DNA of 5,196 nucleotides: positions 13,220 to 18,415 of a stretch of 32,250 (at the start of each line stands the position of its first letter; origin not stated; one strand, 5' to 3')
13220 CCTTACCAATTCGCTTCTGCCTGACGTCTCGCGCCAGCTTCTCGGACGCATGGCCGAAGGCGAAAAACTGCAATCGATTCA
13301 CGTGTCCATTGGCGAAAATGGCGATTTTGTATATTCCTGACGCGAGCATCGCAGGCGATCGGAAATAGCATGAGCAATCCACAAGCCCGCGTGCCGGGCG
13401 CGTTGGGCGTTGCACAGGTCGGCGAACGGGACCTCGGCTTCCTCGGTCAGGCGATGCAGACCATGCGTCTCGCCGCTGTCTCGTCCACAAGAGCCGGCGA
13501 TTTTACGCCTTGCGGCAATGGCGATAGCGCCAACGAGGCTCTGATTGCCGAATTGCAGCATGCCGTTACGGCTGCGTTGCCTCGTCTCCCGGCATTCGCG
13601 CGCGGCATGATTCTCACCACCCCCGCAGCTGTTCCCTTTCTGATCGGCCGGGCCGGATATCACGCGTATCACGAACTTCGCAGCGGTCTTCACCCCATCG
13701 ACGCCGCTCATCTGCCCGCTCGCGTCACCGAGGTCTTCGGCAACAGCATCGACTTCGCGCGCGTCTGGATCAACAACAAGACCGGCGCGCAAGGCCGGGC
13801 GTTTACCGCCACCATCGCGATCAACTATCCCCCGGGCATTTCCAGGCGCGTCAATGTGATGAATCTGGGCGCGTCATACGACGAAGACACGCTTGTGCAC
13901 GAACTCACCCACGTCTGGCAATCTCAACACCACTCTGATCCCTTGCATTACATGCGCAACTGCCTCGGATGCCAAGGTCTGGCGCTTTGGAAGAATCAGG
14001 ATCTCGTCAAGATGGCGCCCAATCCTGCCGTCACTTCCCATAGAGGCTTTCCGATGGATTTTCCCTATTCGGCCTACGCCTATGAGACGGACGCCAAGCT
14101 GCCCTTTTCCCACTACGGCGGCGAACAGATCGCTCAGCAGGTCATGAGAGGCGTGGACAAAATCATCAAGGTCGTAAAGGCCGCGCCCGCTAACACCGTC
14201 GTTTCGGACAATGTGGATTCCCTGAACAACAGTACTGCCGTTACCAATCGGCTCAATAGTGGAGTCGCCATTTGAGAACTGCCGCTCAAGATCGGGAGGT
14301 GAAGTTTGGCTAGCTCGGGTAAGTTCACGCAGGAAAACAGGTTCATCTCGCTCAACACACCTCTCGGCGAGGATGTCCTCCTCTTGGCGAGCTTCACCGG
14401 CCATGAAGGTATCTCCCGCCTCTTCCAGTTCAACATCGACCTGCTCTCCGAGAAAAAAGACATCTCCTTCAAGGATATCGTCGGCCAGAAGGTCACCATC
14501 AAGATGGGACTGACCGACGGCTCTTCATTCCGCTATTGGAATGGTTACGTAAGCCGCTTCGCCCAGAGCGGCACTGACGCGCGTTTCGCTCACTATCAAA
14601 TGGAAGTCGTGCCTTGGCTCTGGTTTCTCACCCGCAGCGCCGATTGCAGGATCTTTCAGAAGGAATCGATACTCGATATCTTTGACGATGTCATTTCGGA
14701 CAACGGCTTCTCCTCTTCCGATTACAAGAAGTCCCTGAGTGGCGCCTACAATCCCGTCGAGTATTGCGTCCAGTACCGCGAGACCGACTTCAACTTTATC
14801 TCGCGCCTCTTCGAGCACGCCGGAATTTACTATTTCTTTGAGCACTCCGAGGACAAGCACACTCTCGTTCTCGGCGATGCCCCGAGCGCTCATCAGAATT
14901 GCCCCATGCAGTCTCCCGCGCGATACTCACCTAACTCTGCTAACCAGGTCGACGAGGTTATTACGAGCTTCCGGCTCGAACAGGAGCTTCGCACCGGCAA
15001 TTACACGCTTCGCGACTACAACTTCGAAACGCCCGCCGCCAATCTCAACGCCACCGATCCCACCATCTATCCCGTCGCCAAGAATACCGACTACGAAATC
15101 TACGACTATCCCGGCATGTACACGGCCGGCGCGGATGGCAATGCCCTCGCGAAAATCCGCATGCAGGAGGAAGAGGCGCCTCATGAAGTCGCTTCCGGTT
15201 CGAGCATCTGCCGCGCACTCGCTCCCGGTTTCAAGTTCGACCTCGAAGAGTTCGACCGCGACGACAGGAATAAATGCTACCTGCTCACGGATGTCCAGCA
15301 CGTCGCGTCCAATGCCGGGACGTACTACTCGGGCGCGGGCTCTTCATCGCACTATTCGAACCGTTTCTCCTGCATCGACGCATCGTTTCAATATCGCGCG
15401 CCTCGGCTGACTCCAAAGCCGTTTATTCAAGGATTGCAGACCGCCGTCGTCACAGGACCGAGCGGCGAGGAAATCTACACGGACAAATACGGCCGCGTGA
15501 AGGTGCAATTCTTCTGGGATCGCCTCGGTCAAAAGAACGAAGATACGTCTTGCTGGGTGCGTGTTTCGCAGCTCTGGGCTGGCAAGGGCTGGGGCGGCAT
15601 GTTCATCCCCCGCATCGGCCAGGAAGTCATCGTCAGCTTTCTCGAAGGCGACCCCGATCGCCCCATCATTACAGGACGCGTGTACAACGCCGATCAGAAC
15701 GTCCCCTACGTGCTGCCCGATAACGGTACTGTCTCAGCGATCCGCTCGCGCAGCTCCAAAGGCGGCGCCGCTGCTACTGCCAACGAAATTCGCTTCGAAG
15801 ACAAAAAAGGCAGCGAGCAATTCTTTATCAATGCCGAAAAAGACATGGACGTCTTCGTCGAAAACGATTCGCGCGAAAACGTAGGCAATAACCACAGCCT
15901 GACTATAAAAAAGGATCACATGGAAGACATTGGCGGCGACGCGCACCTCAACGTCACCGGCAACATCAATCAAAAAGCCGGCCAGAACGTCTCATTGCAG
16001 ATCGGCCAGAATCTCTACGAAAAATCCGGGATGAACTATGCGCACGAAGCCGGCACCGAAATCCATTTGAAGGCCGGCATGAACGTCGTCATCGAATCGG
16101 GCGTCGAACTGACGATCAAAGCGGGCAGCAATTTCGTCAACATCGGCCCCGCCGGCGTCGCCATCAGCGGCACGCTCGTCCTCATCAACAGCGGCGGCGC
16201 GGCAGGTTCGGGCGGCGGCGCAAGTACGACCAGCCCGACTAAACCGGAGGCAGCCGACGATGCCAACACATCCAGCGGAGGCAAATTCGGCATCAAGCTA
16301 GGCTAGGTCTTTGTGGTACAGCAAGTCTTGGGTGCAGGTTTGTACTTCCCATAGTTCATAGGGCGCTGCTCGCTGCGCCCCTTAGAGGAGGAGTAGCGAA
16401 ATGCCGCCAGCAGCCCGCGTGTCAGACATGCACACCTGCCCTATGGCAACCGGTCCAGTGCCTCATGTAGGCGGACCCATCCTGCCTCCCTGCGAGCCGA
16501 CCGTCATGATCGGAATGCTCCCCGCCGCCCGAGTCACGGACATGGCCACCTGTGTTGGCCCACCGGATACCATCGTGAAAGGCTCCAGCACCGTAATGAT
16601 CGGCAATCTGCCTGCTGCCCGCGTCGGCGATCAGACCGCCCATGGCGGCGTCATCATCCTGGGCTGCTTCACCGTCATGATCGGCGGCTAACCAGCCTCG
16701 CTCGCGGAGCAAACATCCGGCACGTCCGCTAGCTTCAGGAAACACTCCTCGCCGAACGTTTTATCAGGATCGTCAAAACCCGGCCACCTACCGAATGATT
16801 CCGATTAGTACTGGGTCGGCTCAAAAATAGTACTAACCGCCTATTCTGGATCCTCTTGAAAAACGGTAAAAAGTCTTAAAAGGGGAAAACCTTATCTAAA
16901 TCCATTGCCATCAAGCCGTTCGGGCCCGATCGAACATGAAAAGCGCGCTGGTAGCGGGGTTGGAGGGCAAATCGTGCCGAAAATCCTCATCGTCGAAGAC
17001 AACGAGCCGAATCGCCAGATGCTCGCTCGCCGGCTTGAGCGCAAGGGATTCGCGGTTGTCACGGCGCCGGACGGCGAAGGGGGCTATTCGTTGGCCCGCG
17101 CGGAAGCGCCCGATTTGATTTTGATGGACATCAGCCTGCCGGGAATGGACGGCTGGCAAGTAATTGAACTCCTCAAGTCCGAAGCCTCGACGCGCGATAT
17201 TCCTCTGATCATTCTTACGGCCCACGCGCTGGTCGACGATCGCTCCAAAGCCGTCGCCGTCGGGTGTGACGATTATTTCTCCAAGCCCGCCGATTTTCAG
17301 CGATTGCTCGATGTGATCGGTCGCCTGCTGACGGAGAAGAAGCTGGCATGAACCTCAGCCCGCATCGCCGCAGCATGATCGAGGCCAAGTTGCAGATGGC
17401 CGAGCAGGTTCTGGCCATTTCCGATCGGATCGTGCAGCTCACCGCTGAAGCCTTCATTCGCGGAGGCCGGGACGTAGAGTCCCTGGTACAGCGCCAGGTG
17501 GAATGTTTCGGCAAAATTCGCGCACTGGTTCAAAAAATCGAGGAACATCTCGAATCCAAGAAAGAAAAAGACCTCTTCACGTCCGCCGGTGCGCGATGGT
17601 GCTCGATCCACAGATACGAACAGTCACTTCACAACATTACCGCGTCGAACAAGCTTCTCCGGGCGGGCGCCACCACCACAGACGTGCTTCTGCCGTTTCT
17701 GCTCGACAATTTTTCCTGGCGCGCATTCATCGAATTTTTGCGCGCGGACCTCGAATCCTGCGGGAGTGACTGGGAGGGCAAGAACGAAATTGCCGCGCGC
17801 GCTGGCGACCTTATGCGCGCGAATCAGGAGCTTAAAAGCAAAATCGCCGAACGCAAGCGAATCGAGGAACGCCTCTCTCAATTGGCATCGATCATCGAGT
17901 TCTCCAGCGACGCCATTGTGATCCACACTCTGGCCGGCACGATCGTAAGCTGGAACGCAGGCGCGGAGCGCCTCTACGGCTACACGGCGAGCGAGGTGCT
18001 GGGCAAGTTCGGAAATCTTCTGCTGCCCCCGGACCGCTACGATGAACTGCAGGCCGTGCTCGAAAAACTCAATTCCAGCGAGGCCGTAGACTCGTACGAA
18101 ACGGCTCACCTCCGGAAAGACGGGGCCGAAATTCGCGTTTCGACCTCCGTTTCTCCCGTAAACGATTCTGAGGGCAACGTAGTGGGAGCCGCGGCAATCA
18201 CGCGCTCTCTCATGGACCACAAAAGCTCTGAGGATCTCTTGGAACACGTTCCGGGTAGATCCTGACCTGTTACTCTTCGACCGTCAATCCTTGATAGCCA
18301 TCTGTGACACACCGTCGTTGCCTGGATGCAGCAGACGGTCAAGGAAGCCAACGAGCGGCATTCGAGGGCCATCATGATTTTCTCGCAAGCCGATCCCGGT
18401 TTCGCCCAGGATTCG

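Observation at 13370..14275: Orphan DUF4157-like / metzincin-spaced HExxH protein between clpV and vgrG: candidate T6SS effector with no immunity gene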

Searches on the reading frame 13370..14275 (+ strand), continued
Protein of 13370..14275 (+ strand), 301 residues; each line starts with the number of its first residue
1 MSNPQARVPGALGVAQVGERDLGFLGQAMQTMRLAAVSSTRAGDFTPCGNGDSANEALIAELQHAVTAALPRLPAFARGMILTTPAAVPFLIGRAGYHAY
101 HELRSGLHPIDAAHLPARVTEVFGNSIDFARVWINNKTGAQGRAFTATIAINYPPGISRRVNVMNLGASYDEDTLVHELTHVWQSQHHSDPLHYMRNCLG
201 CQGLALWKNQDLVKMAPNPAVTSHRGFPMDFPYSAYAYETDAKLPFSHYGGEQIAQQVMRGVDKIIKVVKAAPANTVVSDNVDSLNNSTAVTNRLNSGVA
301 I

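Call 38: search_protein_representatives(alignment_id=A1)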
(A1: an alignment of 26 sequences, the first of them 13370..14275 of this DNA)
Query: 26 sequences, 325 profile positions. Proteins with E-value up to 0.001 (for the whole library): 56195; up to 1e-10: 11717; up to 1e-30: 1123. The best 150 are listed.
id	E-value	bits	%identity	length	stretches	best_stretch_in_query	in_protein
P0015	4.2e-120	417.5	-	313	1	3-325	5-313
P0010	1.8e-119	415.5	-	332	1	2-324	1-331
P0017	1.1e-116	406.2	-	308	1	5-324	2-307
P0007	2.9e-114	398.3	-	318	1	16-325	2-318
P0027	3.3e-114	398.1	-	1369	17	2-78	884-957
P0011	2.7e-113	395.1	-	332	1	3-325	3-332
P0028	6.8e-113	393.8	-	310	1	3-323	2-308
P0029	1.3e-112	392.9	-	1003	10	3-76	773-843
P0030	5.7e-111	387.5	-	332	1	2-324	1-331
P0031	7.0e-111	387.2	-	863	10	3-78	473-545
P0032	1.7e-110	385.9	-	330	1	2-322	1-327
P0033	2.3e-110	385.5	-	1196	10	5-70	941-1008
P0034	2.8e-108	378.6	-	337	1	4-325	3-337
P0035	4.0e-105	368.3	-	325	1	2-323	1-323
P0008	9.7e-105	367.0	-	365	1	4-324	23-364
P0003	1.3e-100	353.4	-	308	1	31-321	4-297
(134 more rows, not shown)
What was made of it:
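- Tried and rejected: Representative search: run with the full-length alignment, so the list was diluted by multi-PG_binding_1 proteins (call 38).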

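Call 57: search_protein_families(library=ncbifam, proteins=[window:13370-14275:+, P0020], max_evalue=0.01)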
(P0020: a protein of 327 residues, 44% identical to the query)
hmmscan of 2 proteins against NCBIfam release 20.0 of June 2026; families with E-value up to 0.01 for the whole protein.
window:13370-14275:+ (301 aa): 0 families

P0020 (327 aa): 4 families
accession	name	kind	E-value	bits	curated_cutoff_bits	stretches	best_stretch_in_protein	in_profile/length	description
TIGR02869.1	spore_SleB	equivalog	2.4e-10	40.6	236.5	1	4-99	6-93/201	spore cortex-lytic enzyme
NF052335.1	PdgHdaseHSB129560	equivalog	8e-08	32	500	1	6-70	201-262/330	peptidoglycan hydrolase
NF052336.1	PdgHdaseHSB100310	equivalog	7.4e-06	25.5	500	1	7-69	187-246/316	peptidoglycan hydrolase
NF052377.1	lmo1851_S41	exception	0.0066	15.2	725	1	4-69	383-445/468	lmo1851 family serine protease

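Call 68: search_protein_families(library=phrogs, proteins=[window:13370-14275:+, P0020, P0009], max_evalue=0.01)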
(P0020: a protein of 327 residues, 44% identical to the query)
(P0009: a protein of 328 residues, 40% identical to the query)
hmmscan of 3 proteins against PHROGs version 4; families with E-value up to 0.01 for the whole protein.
window:13370-14275:+ (301 aa): 0 families

P0020 (327 aa): 10 families
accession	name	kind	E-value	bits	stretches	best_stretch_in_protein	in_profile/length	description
phrog_1493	-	lysis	8.4e-17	62.4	1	6-81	242-317/394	endolysin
phrog_2649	-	lysis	2.8e-15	57.9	1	3-72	173-238/261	endolysin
phrog_1224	-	head and packaging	8.1e-13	49.4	1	4-74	3-69/438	endolysin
phrog_1512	-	lysis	1.4e-10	42.7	1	3-96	175-267/314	endolysin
phrog_16428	-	lysis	1.3e-08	35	1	14-69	463-518/520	endolysin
phrog_6707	-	lysis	6.4e-08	32.8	1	10-70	184-243/311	endolysin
phrog_17214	-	lysis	5.2e-07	30.6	1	7-71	247-314/322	endolysin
phrog_880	-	lysis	0.00011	22.8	1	13-70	375-432/435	endolysin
phrog_23452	-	unknown function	0.00029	22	1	4-68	54-120/135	-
phrog_102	-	lysis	0.0011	19.4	1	6-87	12-101/369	endolysin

P0009 (328 aa): 11 families
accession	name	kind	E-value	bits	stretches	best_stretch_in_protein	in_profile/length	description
phrog_1493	-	lysis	1.3e-18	68.3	1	7-100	243-339/394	endolysin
phrog_2649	-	lysis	1.8e-17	65.1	1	2-75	172-242/261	endolysin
phrog_1224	-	head and packaging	2.7e-13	51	1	4-73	3-69/438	endolysin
phrog_16428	-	lysis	1.7e-08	34.6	1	14-69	463-519/520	endolysin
phrog_1512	-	lysis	2.9e-08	35.1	1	4-82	176-256/314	endolysin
phrog_6707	-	lysis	8.8e-08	32.3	1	11-86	185-260/311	endolysin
phrog_17214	-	lysis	4.5e-07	30.8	1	6-71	246-315/322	endolysin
phrog_880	-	lysis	3.8e-05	24.2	1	17-69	380-432/435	endolysin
phrog_23452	-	unknown function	0.0001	23.4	1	4-67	54-120/135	-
phrog_14712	-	moron, auxiliary metabolic gene and host takeover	0.00086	19.6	1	44-71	194-221/322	chitinase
phrog_102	-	lysis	0.0021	18.6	1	7-109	13-129/369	endolysin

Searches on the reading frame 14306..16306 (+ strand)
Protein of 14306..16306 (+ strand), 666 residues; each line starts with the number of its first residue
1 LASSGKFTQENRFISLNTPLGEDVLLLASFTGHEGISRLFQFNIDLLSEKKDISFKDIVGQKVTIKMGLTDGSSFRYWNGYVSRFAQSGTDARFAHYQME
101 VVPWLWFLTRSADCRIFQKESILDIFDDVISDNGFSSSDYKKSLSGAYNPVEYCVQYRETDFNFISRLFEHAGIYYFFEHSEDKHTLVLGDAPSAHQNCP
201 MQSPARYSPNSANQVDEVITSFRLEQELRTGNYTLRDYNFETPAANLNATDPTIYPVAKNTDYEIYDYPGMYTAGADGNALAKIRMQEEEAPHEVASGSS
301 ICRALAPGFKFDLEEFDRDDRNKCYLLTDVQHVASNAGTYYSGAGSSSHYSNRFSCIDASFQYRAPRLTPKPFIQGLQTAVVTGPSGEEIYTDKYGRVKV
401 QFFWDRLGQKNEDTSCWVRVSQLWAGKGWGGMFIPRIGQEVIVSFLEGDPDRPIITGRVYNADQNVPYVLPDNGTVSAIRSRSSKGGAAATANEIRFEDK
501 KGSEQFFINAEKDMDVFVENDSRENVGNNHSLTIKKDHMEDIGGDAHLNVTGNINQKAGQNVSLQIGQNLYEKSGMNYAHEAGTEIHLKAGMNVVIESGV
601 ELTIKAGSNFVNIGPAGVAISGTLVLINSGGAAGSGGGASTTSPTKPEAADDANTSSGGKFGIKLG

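Call 4: search_protein_families(library=pfam, proteins=[window:14306-16306:+])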
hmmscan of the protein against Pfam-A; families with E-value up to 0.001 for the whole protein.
window:14306-16306:+ (666 aa): 4 families
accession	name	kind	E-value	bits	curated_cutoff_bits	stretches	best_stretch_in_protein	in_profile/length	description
PF05954.17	Phage_GPD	-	6.1e-100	334.8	30.1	1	33-336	1-303/305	Phage tail baseplate hub (GPD)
PF22178.3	Gp5_trimer_C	-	1.3e-30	106.3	30.9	1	477-585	1-107/112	Bacteriophage T4 gp5 C-terminal trimerisation domain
PF04717.18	Phage_base_V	-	8.1e-16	58.6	23.8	1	392-460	11-75/75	Type VI secretion system/phage-baseplate injector OB domain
PF20093.5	DUF6484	-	3.8e-05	24.7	27.6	1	437-459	39-61/61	Domain of unknown function (DUF6484)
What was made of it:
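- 14306..16306 (+): vgrG without a toxin extension: presumed carrier of the effector. Pfam Phage_GPD, Phage_base_V, Gp5_trimer_C (call 4).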

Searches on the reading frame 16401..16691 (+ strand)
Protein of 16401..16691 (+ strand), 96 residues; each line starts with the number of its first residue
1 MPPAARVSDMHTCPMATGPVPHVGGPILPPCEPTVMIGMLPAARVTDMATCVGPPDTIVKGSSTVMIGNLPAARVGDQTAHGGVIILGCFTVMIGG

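Call 57: search_protein_families(library=ncbifam, proteins=[window:16401-16691:+], max_evalue=0.01)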
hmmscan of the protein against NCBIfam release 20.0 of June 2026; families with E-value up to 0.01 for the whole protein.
window:16401-16691:+ (96 aa): 1 family
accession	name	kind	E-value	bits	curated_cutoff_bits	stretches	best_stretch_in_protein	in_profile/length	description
NF033420.0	T6SS_PAAR_dom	equivalog_domain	2.7e-08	33.8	124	1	32-95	26-94/94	type VI secretion system PAAR protein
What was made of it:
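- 16401..16691 (+): Minimal PAAR protein (96 aa). NCBIfam T6SS_PAAR_dom (sub-threshold: 33.8 bits vs cut-off 124; E 2.7e-8) (call 57).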

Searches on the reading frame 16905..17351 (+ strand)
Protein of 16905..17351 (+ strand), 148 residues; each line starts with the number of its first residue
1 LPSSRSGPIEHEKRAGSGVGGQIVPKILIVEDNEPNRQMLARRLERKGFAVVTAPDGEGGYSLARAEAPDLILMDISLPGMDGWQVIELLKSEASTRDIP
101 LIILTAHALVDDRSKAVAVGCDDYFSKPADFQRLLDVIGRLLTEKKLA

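Call 4: search_protein_families(library=pfam, proteins=[window:16905-17351:+])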
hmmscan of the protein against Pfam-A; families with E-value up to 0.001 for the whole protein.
window:16905-17351:+ (148 aa): 2 families
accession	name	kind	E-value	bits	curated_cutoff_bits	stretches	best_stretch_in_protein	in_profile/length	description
PF00072.30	Response_reg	-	3.6e-27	95.2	30.2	1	27-138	1-110/111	Response regulator receiver domain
PF20161.5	VpsR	-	0.00052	20.2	23.7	1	29-139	15-121/121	VpsR domain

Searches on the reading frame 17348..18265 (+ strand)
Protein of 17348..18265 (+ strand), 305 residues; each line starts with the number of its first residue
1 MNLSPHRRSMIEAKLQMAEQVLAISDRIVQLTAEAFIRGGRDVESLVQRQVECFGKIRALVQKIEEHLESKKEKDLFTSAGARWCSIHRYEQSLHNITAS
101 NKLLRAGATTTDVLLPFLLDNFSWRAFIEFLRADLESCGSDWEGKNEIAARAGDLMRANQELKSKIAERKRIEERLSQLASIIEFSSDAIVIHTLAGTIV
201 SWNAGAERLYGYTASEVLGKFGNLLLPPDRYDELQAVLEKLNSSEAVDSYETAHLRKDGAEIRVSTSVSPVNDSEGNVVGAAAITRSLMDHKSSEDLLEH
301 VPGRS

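Call 6: search_protein_families(library=pfam, proteins=[window:17348-18265:+])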
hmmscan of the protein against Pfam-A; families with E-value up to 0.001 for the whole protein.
window:17348-18265:+ (305 aa): 5 families
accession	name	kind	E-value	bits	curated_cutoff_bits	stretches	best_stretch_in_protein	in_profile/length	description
PF13426.13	PAS_9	-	5.1e-14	52.9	27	1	187-286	1-99/103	PAS domain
PF00989.32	PAS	-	2.6e-11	44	22.6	1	178-282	2-107/113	PAS fold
PF08448.16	PAS_4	-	1.3e-10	41.9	23.1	1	186-287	4-104/110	PAS fold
PF08447.18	PAS_3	-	4.8e-10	40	25.6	1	199-281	1-85/89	PAS fold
PF13188.13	PAS_8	-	2.9e-06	27.4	21.8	1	178-228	2-49/65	PAS domain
